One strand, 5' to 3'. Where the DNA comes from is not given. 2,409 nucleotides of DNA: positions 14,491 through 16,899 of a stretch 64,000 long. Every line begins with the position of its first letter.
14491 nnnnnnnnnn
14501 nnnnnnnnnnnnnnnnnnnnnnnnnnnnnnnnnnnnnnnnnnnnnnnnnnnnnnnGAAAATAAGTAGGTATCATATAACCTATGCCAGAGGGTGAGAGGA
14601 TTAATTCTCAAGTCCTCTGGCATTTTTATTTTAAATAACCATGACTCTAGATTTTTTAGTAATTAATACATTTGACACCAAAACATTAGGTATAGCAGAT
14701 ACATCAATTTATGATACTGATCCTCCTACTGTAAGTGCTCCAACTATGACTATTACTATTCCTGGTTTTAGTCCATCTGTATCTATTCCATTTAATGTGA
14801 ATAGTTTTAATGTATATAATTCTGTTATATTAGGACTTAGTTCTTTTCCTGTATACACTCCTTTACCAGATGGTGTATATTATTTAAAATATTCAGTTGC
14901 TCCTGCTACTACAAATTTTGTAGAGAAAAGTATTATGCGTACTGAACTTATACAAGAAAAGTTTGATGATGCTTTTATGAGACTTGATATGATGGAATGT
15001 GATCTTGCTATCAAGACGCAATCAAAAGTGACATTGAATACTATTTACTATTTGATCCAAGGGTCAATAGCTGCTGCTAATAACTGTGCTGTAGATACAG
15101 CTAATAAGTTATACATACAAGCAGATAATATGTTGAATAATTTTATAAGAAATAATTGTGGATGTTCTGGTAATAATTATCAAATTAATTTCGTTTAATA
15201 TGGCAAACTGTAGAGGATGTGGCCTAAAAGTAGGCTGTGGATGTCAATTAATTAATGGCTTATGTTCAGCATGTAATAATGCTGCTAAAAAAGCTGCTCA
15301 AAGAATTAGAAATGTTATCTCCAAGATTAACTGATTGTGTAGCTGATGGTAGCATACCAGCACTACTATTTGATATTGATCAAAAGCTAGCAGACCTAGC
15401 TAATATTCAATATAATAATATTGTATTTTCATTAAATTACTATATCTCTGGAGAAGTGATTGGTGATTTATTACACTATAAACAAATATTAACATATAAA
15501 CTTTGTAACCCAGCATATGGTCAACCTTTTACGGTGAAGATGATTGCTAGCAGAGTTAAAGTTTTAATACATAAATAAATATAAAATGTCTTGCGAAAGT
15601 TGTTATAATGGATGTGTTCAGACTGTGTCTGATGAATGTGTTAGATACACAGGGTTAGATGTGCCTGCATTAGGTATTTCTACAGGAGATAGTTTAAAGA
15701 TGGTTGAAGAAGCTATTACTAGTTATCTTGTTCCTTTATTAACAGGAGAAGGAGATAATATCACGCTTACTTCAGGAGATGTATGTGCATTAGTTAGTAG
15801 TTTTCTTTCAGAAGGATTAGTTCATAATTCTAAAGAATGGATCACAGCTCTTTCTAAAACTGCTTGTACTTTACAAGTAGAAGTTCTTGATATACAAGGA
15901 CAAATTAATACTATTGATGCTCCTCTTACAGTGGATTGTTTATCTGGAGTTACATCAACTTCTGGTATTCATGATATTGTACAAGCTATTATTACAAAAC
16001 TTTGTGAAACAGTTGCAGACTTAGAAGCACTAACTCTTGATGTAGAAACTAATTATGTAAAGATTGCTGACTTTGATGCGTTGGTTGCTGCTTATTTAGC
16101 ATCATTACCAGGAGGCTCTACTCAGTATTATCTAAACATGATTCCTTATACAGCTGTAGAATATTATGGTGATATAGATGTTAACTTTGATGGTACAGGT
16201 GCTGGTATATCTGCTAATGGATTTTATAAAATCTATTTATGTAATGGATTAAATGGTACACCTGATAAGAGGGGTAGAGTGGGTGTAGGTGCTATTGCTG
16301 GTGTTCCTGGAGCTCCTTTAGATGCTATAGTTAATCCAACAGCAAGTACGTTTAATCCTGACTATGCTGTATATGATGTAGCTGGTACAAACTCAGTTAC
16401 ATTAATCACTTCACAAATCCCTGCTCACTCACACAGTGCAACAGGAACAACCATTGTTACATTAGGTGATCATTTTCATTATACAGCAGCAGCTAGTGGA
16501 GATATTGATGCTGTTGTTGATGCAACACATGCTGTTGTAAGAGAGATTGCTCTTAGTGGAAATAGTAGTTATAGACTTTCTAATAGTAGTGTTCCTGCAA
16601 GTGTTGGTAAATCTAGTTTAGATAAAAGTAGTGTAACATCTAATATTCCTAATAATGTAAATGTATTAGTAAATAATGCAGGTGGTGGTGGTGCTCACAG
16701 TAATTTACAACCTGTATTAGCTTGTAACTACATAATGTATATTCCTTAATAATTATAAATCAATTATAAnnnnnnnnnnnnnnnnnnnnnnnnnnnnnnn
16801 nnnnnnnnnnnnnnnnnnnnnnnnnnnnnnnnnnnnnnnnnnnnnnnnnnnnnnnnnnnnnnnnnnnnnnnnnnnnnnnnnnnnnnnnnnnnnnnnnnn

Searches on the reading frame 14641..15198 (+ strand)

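Call 10: search_protein_families(library=phrogs, proteins=[window:14641-15198:+])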
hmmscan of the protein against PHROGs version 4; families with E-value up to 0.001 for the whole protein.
window:14641-15198:+ (185 aa): 1 family
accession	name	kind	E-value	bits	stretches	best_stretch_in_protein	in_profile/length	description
phrog_31752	-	head and packaging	1.5e-06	29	1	3-168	8-167/171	virion structural protein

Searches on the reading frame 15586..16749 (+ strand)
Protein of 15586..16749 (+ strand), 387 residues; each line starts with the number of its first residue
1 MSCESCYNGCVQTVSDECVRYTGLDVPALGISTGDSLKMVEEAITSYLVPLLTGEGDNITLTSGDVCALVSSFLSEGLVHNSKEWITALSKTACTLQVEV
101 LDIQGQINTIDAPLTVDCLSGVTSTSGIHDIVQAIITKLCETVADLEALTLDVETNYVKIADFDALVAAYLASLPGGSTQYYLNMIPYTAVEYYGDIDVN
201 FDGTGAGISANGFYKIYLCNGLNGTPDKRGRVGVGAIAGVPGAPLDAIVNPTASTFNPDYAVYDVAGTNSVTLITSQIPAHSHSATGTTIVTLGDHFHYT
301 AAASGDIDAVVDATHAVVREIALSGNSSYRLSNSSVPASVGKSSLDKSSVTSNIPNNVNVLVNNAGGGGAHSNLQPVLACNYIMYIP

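Call 74: search_protein_families(library=phrogs, proteins=[window:15586-16749:+])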
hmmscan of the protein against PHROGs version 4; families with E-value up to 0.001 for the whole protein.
window:15586-16749:+ (387 aa): 2 families
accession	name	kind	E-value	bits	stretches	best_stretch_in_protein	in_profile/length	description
phrog_8469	-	tail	4.2e-16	60.1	1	208-386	140-301/303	tail fiber protein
phrog_8763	-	tail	9.3e-13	48.2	1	217-385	607-747/1024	tail protein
